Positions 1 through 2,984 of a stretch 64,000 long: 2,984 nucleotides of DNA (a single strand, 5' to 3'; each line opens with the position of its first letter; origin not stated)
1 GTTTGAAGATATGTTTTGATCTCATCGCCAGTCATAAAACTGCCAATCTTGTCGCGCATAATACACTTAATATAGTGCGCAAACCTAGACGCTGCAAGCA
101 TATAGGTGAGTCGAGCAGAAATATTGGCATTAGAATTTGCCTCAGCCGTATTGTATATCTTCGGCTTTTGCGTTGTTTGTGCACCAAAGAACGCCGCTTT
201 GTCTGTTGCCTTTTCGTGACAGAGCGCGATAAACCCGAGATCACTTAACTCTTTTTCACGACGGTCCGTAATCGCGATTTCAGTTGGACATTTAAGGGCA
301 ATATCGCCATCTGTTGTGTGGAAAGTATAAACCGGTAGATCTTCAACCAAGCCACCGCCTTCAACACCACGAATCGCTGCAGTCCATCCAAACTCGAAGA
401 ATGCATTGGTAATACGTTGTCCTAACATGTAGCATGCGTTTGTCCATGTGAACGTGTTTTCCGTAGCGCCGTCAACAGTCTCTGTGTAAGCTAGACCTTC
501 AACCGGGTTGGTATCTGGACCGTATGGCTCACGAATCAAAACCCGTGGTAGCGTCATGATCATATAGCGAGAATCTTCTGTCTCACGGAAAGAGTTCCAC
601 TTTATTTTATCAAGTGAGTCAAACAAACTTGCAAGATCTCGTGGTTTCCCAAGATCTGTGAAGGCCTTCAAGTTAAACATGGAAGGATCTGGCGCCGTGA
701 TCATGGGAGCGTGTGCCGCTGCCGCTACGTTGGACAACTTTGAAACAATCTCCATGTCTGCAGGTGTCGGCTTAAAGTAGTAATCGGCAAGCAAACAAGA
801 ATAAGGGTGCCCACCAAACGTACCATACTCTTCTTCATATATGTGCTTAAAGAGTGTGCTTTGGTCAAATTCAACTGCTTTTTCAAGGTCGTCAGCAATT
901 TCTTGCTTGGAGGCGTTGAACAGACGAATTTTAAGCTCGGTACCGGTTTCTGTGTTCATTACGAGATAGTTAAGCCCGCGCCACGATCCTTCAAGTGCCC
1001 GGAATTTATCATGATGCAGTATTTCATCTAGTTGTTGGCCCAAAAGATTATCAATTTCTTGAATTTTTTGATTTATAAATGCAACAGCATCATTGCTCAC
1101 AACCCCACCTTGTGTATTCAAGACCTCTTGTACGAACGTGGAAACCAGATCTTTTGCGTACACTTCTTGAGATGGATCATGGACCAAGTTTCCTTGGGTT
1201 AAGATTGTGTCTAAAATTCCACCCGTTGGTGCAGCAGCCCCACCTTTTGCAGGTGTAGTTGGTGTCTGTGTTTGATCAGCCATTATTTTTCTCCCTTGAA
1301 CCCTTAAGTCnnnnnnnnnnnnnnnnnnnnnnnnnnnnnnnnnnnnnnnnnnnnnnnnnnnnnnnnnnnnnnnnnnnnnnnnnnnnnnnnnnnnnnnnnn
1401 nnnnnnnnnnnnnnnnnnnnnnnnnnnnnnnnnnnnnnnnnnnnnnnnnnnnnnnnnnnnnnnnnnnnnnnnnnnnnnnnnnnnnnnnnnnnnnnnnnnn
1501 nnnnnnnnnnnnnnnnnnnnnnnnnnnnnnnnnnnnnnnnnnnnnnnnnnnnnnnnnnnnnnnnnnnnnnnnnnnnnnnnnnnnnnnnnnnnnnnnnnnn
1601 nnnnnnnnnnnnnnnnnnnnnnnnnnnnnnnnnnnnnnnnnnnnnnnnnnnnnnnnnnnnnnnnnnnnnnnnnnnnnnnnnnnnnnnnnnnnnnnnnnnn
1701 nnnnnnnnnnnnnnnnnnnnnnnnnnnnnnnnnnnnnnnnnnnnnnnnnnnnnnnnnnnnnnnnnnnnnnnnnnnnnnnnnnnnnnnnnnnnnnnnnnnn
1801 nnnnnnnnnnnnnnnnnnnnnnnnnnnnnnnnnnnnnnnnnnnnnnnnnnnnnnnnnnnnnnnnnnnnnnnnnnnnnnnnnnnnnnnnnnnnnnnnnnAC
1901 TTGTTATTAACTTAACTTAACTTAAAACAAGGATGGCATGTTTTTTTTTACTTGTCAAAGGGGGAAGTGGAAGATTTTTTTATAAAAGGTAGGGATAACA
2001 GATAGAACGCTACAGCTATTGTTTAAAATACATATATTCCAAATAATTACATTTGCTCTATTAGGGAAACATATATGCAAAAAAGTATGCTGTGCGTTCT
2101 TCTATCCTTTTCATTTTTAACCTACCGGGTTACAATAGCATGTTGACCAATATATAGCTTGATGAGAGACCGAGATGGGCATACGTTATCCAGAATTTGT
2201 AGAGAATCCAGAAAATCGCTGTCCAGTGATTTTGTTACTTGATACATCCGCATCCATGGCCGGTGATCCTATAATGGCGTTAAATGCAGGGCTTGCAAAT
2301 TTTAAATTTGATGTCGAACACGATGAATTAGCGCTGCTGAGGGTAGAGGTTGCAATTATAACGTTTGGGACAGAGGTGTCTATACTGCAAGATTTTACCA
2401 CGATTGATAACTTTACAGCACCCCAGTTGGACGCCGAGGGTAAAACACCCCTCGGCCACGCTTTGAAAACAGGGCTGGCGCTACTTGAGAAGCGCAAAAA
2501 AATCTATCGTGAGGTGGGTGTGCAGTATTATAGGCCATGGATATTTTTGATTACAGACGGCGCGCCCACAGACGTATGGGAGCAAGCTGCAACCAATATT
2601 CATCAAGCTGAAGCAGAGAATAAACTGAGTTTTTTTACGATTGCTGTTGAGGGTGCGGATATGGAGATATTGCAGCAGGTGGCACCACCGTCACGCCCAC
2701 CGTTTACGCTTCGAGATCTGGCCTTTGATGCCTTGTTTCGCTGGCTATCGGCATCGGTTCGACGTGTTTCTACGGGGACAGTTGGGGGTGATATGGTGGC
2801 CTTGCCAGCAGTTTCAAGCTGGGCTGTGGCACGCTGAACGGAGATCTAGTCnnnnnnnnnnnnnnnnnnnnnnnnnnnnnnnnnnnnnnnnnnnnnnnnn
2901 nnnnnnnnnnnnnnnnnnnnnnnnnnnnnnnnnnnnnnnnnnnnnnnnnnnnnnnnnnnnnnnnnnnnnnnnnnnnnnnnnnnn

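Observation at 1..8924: T6SS sheath genes divergently paired with a vWA-PP2C-kinase-ZnR-MlaD-lipoprotein operon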

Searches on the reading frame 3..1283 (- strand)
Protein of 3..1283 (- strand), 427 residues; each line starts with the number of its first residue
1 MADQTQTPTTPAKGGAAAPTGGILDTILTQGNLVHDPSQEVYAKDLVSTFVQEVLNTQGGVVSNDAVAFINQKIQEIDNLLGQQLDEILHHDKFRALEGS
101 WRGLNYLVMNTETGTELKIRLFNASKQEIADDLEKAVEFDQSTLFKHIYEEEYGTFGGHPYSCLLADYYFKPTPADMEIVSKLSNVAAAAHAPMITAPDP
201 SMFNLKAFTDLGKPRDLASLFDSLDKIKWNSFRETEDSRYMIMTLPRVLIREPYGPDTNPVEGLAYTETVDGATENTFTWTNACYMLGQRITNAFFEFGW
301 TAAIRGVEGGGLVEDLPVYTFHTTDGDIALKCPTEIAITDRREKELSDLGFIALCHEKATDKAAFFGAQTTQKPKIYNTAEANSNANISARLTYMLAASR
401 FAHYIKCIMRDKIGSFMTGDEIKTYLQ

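Call 5: search_protein_families(library=pfam, proteins=[window:3-1283:-], max_evalue=0.01)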
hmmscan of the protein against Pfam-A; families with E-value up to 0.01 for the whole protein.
window:3-1283:- (427 aa): 2 families
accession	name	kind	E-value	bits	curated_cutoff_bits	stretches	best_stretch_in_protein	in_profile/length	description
PF05943.17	VipB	-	3.6e-126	420.7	27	1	72-372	2-301/301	EvpB/VC_A0108, tail sheath N-terminal domain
PF18945.5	VipB_2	-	4.6e-15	56.2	27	1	381-427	1-47/112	EvpB/VC_A0108, tail sheath gpW/gp25-like domain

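Call 6: search_protein_families(library=ncbifam, proteins=[window:3-1283:-], max_evalue=0.01)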
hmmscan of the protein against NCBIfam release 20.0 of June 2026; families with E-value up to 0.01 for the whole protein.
window:3-1283:- (427 aa): 1 family
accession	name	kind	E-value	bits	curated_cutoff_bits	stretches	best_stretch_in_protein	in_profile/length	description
TIGR03355.1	VI_chp_2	equivalog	1.5e-166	554.9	271.5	1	23-427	4-407/473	type VI secretion system contractile sheath large subunit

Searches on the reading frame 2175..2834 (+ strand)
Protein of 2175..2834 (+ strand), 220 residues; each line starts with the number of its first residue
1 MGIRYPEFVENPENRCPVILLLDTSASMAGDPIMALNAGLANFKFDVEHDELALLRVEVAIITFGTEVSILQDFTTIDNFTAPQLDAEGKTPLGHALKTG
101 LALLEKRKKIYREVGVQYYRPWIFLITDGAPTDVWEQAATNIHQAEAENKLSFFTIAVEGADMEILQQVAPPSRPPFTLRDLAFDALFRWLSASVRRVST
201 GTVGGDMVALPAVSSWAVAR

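Call 5: search_protein_families(library=pfam, proteins=[window:2175-2834:+], max_evalue=0.01)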
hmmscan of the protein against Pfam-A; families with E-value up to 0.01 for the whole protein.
window:2175-2834:+ (220 aa): 3 families
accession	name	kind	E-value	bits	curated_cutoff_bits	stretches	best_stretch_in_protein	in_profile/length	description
PF00092.34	VWA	-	2.9e-09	37.8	23.8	1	18-181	2-164/174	von Willebrand factor type A domain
PF13519.12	VWA_2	-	1e-07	33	27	1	18-129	1-106/107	von Willebrand factor type A domain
PF13768.12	VWA_3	-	0.0045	17.5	27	0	18-170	3-146/155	von Willebrand factor type A domain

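Call 6: search_protein_families(library=ncbifam, proteins=[window:2175-2834:+], max_evalue=0.01)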
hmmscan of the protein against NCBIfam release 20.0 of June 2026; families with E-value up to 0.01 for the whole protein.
window:2175-2834:+ (220 aa): 1 family
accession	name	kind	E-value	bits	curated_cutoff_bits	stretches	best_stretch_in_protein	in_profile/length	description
TIGR02442.1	Cob-chelat-sub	hypoth_equivalog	1.7e-06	26.8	779.45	1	15-131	472-583/641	putative cobaltochelatase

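Call 7: search_protein_families(library=padloc, proteins=[window:2175-2834:+], max_evalue=0.01)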
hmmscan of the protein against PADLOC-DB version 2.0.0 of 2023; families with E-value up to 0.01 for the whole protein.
window:2175-2834:+ (220 aa): 0 families

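Call 9: find_encoding_contigs(protein=window:2175-2834:+, flank=10000, max_places=6)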
Protein window:2175-2834:+ (220 aa): no gene with exactly this product is on record in the collection.

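Call 36: list_cluster_members(proteins=[P0001, P0121, window:2175-2834:+, window:7458-8300:+, window:35388-36578:+, P0006, P0012, P0016])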
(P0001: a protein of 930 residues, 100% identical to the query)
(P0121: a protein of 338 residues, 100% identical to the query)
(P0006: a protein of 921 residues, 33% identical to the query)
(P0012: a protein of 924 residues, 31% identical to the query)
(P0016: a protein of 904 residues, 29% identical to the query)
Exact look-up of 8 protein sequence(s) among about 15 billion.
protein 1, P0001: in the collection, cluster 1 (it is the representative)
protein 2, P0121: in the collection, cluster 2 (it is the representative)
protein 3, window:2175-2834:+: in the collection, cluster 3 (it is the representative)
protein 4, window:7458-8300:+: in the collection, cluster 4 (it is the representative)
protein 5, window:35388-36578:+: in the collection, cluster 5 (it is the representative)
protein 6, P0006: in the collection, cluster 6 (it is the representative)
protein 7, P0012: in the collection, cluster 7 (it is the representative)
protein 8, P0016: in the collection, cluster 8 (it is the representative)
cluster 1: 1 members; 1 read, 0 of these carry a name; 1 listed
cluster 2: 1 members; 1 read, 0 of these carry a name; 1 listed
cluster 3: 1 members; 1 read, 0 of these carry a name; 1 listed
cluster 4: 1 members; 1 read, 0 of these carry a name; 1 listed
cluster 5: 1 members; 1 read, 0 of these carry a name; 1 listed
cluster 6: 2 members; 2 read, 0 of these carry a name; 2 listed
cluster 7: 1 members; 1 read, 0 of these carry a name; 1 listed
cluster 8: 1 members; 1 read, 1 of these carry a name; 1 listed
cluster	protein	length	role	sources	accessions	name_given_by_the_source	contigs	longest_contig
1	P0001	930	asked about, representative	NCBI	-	-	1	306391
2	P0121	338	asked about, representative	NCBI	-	-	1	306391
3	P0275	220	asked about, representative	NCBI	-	-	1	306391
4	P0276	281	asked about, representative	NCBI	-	-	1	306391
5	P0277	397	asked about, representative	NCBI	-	-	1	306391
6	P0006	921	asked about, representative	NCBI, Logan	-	-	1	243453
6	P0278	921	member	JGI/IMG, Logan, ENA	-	-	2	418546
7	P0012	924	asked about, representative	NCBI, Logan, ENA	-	-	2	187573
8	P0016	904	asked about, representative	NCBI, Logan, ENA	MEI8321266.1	MAG: hypothetical protein WCG05_04595 [Alphaproteobacteria bacterium]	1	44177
